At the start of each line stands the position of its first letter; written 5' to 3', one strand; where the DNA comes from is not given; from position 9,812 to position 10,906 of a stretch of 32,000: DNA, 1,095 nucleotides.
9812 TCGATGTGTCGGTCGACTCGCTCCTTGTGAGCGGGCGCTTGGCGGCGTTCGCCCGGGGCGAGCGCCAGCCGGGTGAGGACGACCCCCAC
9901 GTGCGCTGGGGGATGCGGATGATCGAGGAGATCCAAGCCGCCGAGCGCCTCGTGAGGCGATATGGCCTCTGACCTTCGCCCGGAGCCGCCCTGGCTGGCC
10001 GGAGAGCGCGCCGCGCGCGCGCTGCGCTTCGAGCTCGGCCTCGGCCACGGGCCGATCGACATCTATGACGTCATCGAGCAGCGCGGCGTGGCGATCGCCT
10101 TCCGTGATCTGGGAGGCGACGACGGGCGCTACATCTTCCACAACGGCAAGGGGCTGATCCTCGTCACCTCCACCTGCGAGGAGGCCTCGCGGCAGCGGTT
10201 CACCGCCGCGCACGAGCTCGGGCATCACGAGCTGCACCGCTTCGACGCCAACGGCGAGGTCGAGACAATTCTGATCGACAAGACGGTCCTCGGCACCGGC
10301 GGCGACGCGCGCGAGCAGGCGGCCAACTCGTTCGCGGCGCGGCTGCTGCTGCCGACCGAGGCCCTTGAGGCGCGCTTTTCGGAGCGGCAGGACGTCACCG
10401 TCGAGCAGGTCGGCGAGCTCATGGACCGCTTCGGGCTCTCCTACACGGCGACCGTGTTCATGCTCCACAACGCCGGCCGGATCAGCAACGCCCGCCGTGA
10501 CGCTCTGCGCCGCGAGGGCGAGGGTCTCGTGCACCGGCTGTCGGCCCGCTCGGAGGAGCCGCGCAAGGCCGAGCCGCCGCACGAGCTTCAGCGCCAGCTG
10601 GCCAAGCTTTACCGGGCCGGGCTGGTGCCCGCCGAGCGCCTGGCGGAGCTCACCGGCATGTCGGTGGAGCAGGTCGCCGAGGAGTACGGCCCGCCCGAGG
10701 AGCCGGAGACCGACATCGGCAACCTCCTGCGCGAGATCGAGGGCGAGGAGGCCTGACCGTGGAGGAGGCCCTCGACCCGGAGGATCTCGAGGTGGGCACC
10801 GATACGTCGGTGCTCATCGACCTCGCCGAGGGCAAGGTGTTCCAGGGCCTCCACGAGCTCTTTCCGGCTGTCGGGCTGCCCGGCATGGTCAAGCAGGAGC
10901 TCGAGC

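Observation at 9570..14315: Six-gene, translationally coupled CBASS-like operon with an unrecognised composition: XRE - ImmA - PIN-like - TIR-SAVED - CD-NTase - E2/SEC-C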

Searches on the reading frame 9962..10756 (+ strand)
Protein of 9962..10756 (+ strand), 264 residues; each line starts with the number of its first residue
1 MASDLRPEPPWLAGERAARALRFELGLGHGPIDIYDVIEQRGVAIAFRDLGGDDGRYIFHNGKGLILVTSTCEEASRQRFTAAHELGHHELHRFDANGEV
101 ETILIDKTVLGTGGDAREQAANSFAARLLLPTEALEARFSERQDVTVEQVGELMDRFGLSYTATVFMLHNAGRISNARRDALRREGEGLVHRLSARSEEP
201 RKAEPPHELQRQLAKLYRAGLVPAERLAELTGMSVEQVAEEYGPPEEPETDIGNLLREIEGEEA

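Call 3: search_protein_families(library=pfam, proteins=[window:9962-10756:+], max_evalue=0.1)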
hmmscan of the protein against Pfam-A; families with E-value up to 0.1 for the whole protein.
window:9962-10756:+ (264 aa): 4 families
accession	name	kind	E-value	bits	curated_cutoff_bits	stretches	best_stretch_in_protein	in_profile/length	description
PF06114.19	Peptidase_M78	-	4.3e-21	75.4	22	1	39-168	2-122/123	IrrE N-terminal-like domain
PF12324.14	HTH_15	-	0.024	15.2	27.2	1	189-239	2-53/74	Helix-turn-helix domain of alkylmercury lyase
PF03683.19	UPF0175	-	0.072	13.2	27.9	0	204-240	15-52/75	Uncharacterised protein family (UPF0175)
PF17782.7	DprA_WH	-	0.083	13.4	22.9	0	198-239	2-43/61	DprA winged helix domain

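Call 4: search_protein_families(library=padloc, proteins=[window:9962-10756:+], max_evalue=0.1)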
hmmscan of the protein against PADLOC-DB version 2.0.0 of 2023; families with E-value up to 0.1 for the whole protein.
window:9962-10756:+ (264 aa): 16 families
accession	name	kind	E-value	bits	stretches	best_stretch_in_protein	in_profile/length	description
PDLC04141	capP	-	7.4e-29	98.9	1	16-166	7-148/242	capP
PDLC03952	RmrA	-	1.8e-19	67.9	1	15-243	154-376/395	-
PDLC03949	RmrA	-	1.9e-17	61.2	1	13-203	122-293/363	-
PDLC03947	RmrA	-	7.8e-16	55.9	1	16-188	143-307/383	-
PDLC03951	RmrA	-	2.6e-15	54.3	1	15-238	137-352/400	-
PDLC03954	RmrA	-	7e-15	52.8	1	15-200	142-315/380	-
PDLC03955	RmrA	-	9.5e-15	52.7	1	15-238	148-353/371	-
PDLC03948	RmrA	-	1.2e-14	52.1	1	15-230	140-348/397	-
PDLC03943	RmrA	-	1.6e-14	51.8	1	15-229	127-330/370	-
PDLC03944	RmrA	-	1e-13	49.2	1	15-186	129-298/384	-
PDLC04776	PDC-M69B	-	2.1e-13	48.6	1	74-230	77-239/272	-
PDLC03953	RmrA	-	1.1e-12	45.9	1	72-205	202-315/373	-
PDLC03946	RmrA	-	3.3e-12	43.8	1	13-178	123-274/357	-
PDLC03950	RmrA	-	1.4e-11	42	1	15-137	131-246/369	-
PDLC03945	RmrA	-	3.4e-11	40.9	1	18-160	146-282/394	-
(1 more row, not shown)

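Call 5: search_protein_families(library=ncbifam, proteins=[window:9962-10756:+], max_evalue=0.1)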
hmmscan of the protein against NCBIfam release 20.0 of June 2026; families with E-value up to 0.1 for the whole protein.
window:9962-10756:+ (264 aa): 1 family
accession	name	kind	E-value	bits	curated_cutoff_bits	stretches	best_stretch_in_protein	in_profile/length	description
NF052239.1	antitox_spr1629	equivalog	9.5e-10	38.1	335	1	17-145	145-266/377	spr1629 family repressor/antitoxin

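Call 36: find_homologous_proteins(query=window:9962-10756:+)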
Query window:9962-10756:+ (264 aa): 184 proteins with E <= 0.001 among 7048 candidates; the best 120 are listed.
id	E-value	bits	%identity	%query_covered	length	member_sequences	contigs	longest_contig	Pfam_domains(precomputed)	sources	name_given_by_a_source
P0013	2.9e-154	530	92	100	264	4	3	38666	PF06114.20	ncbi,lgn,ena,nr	ncbi:MAG TPA: ImmA/IrrE family metallo-endopeptidase [Miltoncostaeaceae bacterium]|nr:ImmA/IrrE fami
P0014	4.2e-114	399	73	95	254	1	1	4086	PF06114.20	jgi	jgi:Zn-dependent peptidase ImmA (M78 family)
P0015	1.4e-113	397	74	96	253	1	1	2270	PF06114.20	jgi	jgi:Zn-dependent peptidase ImmA (M78 family)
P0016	2.0e-105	370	66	100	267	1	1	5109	PF06114.20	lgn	-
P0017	2.1e-94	334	61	99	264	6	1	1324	PF06114.20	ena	-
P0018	3.8e-93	330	61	100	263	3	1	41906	PF06114.20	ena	-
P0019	6.0e-91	323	60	100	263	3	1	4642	PF06114.20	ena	-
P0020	7.7e-91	322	60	100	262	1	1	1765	PF06114.20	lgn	-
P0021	2.2e-89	318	61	99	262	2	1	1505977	PF06114.20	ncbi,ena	-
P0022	3.9e-84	300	57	98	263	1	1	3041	PF06114.20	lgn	-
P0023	6.7e-83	296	53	100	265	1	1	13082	PF06114.20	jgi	jgi:Zn-dependent peptidase ImmA (M78 family)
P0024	2.9e-82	294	53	99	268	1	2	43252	PF06114.20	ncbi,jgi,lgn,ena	-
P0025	1.0e-80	289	54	97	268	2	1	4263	PF06114.20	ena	-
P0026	6.1e-80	287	54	99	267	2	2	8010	PF06114.20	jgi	jgi:Zn-dependent peptidase ImmA (M78 family)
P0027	4.9e-79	284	53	100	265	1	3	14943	PF06114.20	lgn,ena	-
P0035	6.2e-48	182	45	92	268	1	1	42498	PF06114.20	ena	-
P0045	3.2e-44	170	41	94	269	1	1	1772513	PF06114.20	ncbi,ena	-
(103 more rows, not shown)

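Call 37: find_encoding_contigs(protein=P0021, flank=7000, max_places=1)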
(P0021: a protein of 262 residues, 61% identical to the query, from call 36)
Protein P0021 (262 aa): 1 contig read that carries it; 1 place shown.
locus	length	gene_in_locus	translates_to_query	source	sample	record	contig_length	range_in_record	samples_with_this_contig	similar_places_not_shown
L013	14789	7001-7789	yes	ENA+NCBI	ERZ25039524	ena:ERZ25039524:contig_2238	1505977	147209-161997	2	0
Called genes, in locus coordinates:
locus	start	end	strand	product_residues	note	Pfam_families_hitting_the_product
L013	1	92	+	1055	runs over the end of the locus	PF00176:SNF2-rel_dom, PF04851:ResIII, PF00271:Helicase_C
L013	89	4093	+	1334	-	PF07669:Eco57I, PF20473:MmeI_Mtase, PF20466:MmeI_TRD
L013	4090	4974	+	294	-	-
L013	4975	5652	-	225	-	-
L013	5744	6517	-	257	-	PF01939:NucS_C (weak)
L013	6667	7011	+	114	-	PF13560:HTH_31, PF01381:HTH_3, PF12844:HTH_19 (weak)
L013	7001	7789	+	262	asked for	PF06114:Peptidase_M78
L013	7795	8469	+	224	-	PF11848:DUF3368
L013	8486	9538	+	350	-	PF18144:SMODS (weak)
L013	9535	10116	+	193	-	-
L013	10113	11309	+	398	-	PF13676:TIR_2 (weak), PF18145:SAVED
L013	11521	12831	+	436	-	-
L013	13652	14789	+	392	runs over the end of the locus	PF00271:Helicase_C (weak)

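Call 38: find_encoding_contigs(protein=P0035, flank=7000, max_places=1)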
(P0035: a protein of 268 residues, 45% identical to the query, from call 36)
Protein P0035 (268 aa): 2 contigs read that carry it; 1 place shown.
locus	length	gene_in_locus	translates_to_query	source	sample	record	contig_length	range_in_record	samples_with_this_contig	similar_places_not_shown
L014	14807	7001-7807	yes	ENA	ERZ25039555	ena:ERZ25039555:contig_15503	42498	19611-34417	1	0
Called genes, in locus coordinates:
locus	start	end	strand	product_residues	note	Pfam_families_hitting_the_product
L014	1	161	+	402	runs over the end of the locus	PF00289:Biotin_carb_N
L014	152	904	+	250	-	PF21385:ACCA_BT (weak), PF00364:Biotin_lipoyl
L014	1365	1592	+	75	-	-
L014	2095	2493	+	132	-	-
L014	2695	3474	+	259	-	PF01039:Carboxyl_trans (weak)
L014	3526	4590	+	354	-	PF01039:Carboxyl_trans (weak)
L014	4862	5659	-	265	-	-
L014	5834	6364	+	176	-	-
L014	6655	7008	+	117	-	PF12844:HTH_19, PF13560:HTH_31, PF01381:HTH_3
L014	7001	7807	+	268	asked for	PF06114:Peptidase_M78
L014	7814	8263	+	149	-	PF11848:DUF3368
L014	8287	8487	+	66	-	-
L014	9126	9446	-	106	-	-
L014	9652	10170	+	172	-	PF01243:PNPOx_N (weak)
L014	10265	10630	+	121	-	PF01135:PCMT (weak), PF02353:CMAS (weak), PF13489:Methyltransf_23, PF13847:Methyltransf_31, PF08241:Methyltransf_11, PF08242:Methyltransf_12, PF13649:Methyltransf_25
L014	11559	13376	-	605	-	PF00128:Alpha-amylase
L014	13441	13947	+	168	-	PF02566:OsmC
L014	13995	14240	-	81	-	-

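Call 39: find_encoding_contigs(protein=P0045, flank=7000, max_places=1)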
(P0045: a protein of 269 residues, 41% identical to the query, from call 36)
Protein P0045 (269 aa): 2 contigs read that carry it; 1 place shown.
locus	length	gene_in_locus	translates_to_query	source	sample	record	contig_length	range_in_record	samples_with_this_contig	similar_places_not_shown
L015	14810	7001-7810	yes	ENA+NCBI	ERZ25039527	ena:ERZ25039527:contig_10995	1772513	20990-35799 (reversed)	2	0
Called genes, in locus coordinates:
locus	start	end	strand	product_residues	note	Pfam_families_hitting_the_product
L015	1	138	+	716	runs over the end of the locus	PF02463:SMC_N (weak), PF13166:AAA_13, PF13304:AAA_21 (faint)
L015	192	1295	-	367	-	PF01381:HTH_3 (weak), PF06114:Peptidase_M78 (weak)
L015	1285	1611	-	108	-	PF05015:HigB-like_toxin (weak)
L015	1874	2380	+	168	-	PF18135:Type_ISP_C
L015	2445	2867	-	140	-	-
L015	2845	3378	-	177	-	PF15731:MqsA_antitoxin, PF01381:HTH_3 (weak), PF13560:HTH_31 (weak)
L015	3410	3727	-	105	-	-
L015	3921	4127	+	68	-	-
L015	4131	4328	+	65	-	-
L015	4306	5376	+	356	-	PF14022:DUF4238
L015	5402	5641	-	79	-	-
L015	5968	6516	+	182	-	PF01936:NYN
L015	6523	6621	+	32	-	-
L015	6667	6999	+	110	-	PF12844:HTH_19, PF13560:HTH_31, PF01381:HTH_3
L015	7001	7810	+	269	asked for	PF06114:Peptidase_M78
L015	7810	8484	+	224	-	PF11848:DUF3368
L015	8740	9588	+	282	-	PF07505:DUF5131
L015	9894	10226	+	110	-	-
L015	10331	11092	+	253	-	PF12686:DUF3800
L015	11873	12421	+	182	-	-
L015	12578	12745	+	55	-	-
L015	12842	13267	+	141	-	-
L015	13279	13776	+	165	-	PF15956:DUF4760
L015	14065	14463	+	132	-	-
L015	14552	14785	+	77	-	PF22180:RH3_dom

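Call 48: search_protein_families(library=pfam, alignment_id=A5, max_evalue=1)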
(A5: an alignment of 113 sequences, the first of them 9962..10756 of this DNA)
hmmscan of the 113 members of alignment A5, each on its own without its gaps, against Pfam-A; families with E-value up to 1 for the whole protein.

A. member 1, window:9962-10756:+ (264 aa): 4 families
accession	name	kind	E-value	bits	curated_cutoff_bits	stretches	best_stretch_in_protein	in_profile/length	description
PF06114.19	Peptidase_M78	-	4.3e-21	75.4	22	1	39-168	2-122/123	IrrE N-terminal-like domain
PF12324.14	HTH_15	-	0.024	15.2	27.2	1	189-239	2-53/74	Helix-turn-helix domain of alkylmercury lyase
PF03683.19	UPF0175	-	0.072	13.2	27.9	1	204-240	15-52/75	Uncharacterised protein family (UPF0175)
PF17782.7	DprA_WH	-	0.083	13.4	22.9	1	198-239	2-43/61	DprA winged helix domain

B. families by the number of members that match (of 113 scanned): 49 families (the first 25 are shown)
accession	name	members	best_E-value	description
PF06114.19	Peptidase_M78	113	4.3e-28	IrrE N-terminal-like domain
PF03683.19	UPF0175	48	4.3e-05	Uncharacterised protein family (UPF0175)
PF20573.4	DUF6782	13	0.0015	Putative metallopeptidase family (DUF6782)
PF17782.7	DprA_WH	5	0.049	DprA winged helix domain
PF18486.7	PUB_1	4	0.063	PNGase/UBA- or UBX-containing domain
PF11662.13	DUF3263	3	0.026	Protein of unknown function (DUF3263)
PF04843.18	Herpes_teg_N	3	0.17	Herpesvirus tegument protein, N-terminal conserved region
PF12324.14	HTH_15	2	0.0089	Helix-turn-helix domain of alkylmercury lyase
PF12725.13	DUF3810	2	0.01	Protein of unknown function (DUF3810)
PF12840.13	HTH_20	2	0.051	Helix-turn-helix domain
PF18818.7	MPTase-PolyVal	2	0.066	Zincin-like metallopeptidase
PF01022.26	HTH_5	2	0.095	Bacterial regulatory protein, arsR family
PF19690.4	DUF6191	2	0.12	Family of unknown function (DUF6191)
PF13592.12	HTH_33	2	0.18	Winged helix-turn helix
PF09851.14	SHOCT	1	0.0015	Short C-terminal domain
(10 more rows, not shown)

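Call 49: search_solved_structures(query=A5, max_evalue=1)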
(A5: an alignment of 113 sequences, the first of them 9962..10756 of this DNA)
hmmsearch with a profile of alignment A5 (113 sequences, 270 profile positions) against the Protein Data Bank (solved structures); distinct sequences matched with E-value up to 1: 10.
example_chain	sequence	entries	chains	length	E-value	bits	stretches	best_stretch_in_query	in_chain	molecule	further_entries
7t5t_A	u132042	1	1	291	1e-18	70.9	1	61-164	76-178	CapP toxin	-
9vzy_A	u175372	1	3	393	8.9e-11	44.9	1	40-249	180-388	HTH cro/C1-type domain-containing protein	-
3dte_A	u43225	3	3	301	9e-10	41.6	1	39-167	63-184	IrrE protein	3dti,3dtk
8slm_A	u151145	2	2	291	3.2e-08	36.6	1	30-169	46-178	Zn dependent hydrolase fused to HTH domain, IrrE ortholog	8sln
6d2s_A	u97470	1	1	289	0.1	15.2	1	107-170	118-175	HTH-type transcriptional regulator PrpR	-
6cyj_A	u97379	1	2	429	0.18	14.5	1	107-169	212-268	HTH-type transcriptional regulator PrpR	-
6cz6_A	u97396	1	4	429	0.18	14.4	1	107-170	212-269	HTH-type transcriptional regulator PrpR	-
6cyy_A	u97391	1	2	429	0.18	14.4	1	107-169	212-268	HTH-type transcriptional regulator PrpR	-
4wk7_A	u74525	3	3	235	0.42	13.2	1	75-87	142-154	A disintegrin and metalloproteinase with thrombospondin motifs 4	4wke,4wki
4q1l_A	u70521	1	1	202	0.52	12.9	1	63-96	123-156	Snake venom metalloproteinase leucurolysin-A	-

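Call 63: search_protein_families(library=pfam, proteins=[L015:7810-8484:+, L014:7814-8263:+, L013:7795-8469:+, L013:11521-12831:+], max_evalue=0.1)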
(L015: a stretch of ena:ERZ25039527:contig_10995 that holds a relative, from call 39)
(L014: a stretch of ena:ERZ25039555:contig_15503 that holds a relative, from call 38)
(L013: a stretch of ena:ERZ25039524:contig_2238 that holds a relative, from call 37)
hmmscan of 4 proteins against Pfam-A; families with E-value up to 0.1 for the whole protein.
L015:7810-8484:+ (224 aa): 0 families

L014:7814-8263:+ (149 aa): 0 families

L013:7795-8469:+ (224 aa): 2 families
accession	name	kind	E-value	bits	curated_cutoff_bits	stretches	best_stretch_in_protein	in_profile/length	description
PF01850.27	PIN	-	0.027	15.5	23.6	0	15-65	4-48/120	PIN domain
PF05157.20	MshEN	-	0.074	13.5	23.1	0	66-85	39-58/90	MshEN domain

L013:11521-12831:+ (436 aa): 0 families

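Call 64: search_protein_families(library=padloc, proteins=[L015:7810-8484:+, L014:7814-8263:+, L013:7795-8469:+, L013:11521-12831:+], max_evalue=0.01)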
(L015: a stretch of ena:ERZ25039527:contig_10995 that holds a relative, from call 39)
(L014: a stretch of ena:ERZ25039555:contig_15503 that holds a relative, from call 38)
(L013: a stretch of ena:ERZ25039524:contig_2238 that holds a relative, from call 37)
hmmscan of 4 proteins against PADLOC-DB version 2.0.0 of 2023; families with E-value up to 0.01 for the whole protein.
L015:7810-8484:+ (224 aa): 6 families
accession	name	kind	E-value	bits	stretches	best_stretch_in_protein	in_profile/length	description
PDLC05071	PDC-S70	-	3.4e-09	35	1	24-155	9-129/161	-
PDLC05073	PDC-S70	-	1.3e-08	32.9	1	28-154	13-129/162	-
PDLC05068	PDC-S70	-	2.7e-07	29.2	1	29-149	14-124/125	-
PDLC05074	PDC-S70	-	3.7e-06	25.1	1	52-155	1-96/127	-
PDLC05070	PDC-S70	-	0.0017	16.5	1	95-155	74-131/161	-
PDLC05069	PDC-S70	-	0.0076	14.1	1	31-155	15-128/161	-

L014:7814-8263:+ (149 aa): 4 families
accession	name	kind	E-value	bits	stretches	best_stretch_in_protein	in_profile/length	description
PDLC05071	PDC-S70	-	4.5e-11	41.1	1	15-147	5-124/161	-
PDLC05073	PDC-S70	-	7.5e-11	40.2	1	15-146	5-124/162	-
PDLC05068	PDC-S70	-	3.5e-07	28.8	1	16-145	6-123/125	-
PDLC05070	PDC-S70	-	5.7e-06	24.5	1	12-145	4-124/161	-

L013:7795-8469:+ (224 aa): 4 families
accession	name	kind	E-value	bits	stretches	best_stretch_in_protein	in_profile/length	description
PDLC05073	PDC-S70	-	8.3e-09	33.6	1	14-128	5-111/162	-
PDLC05071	PDC-S70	-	1.2e-07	30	1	14-128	5-110/161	-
PDLC05068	PDC-S70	-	5.5e-06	25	1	12-136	3-119/125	-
PDLC05070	PDC-S70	-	0.00023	19.3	1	15-128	8-112/161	-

L013:11521-12831:+ (436 aa): 4 families
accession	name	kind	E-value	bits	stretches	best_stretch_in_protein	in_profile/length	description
PDLC02567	DrmA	-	4.6e-89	297.1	1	22-426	644-1059/1750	DrmA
PDLC02575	DrmA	-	1.2e-52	176.9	1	242-424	9-176/837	DrmA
PDLC02571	DrmA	-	8.7e-52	173.9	2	214-422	281-465/1282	DrmA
PDLC02576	DrmA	-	3e-08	29.8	1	358-423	495-561/1235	DrmA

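Call 94: predict_structure(alignment_id=A5)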
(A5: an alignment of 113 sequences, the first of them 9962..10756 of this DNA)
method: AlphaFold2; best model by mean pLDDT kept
length: 264 residues; sequences in the alignment: 113
mean_pLDDT: 90.0   pTM: 0.84
mean pLDDT of the five models: 90.0, 89.0, 88.9, 88.0, 87.5
residues with pLDDT >= 90: 183; 70-90: 64; 50-70: 17; < 50: 0
segments of 3 or more residues with pLDDT < 50: none
pLDDT, mean of each block of 10 residues (from residue 1): 80 97 98 97 94 92 93 94 97 73 72 85 98 97 95 96 97 97 92 85 85 92 93 93 83 76 63
secondary structure, 60 per line:
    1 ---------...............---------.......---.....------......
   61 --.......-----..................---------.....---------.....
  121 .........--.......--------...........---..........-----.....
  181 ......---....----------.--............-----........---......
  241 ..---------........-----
elements in order: H10-24 H34-40 E44-48 E55-60 E63-69 H75-92 E102-106 H116-129 H132-138 H147-157 H161-170 H176-186 H190-193 H207-218 H224-231 H235-242 H252-259

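Call 97: fold_search(model_id=the predicted structure, library=pdb)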
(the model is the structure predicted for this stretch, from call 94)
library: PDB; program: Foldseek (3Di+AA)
matches with E <= 10: 217; with E <= 0.001: 5
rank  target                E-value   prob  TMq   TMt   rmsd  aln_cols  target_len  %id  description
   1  7t5t                  1.5e-07  1.00  0.46  0.44   4.5       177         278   25  Structure of Thauera sp. K11 CapP (released 2022-09-14)
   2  3dti                  1.8e-05  1.00  0.42  0.45   5.1       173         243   25  Crystal structure of the IRRE protein, a central regulator of DNA damage repair in deinococcaceae (released 2009-02-10)
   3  8sln_A                5.8e-05  1.00  0.44  0.48   4.7       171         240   23  Crystal structure of Deinococcus geothermalis PprI complexed with ssDNA (released 2024-03-13)
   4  3dte                  8.0e-05  1.00  0.42  0.44   5.1       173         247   25  Crystal structure of the IRRE protein, a central regulator of DNA damage repair in deinococcaceae (released 2009-02-10)
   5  8slm                  5.1e-04  1.00  0.41  0.43   5.2       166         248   22  Crystal structure of Deinococcus geothermalis PprI (released 2024-03-13)
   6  6cyy_A                5.6e-03  1.00  0.37  0.30   7.4       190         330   18  Mycobacterium tuberculosis transcriptional regulator (released 2019-04-17)
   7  6cz6_D                6.2e-03  1.00  0.37  0.31   7.1       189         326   15  Mycobacterium tuberculosis transcriptional regulator (released 2019-04-17)
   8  6cz6_A                1.0e-02  1.00  0.39  0.32   7.0       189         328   18  Mycobacterium tuberculosis transcriptional regulator (released 2019-04-17)
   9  6cyj_A                1.2e-02  1.00  0.37  0.31   7.2       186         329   17  Mycobacterium tuberculosis transcriptional regulator (released 2019-04-17)
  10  6d2s                  5.2e-02  0.99  0.38  0.36   6.3       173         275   20  Mycobacterium tuberculosis transcriptional regulator (released 2019-04-17)
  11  6zxj_I                5.5e-02  0.18  0.18  0.09  25.4       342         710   12  Fully-loaded anthrax lethal toxin in its heptameric pre-pore state, in which the third lethal factor is masked out (PA (released 2020-09-02)
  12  7z6s_C                1.3e-01  0.16  0.20  0.16  20.8       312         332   12  MATCAP bound to a human 14 protofilament microtubule (released 2022-05-11)
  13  6zxk_J                1.4e-01  0.13  0.19  0.09  24.2       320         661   14  Fully-loaded anthrax lethal toxin in its heptameric pre-pore state and PA7LF(2+1B) arrangement (released 2020-09-02)
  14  7z5g_D                1.7e-01  0.10  0.17  0.14  24.1       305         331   12  human apo MATCAP (released 2022-05-11)
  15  7z5g_C                2.7e-01  0.08  0.17  0.14  23.9       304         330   12  human apo MATCAP (released 2022-05-11)
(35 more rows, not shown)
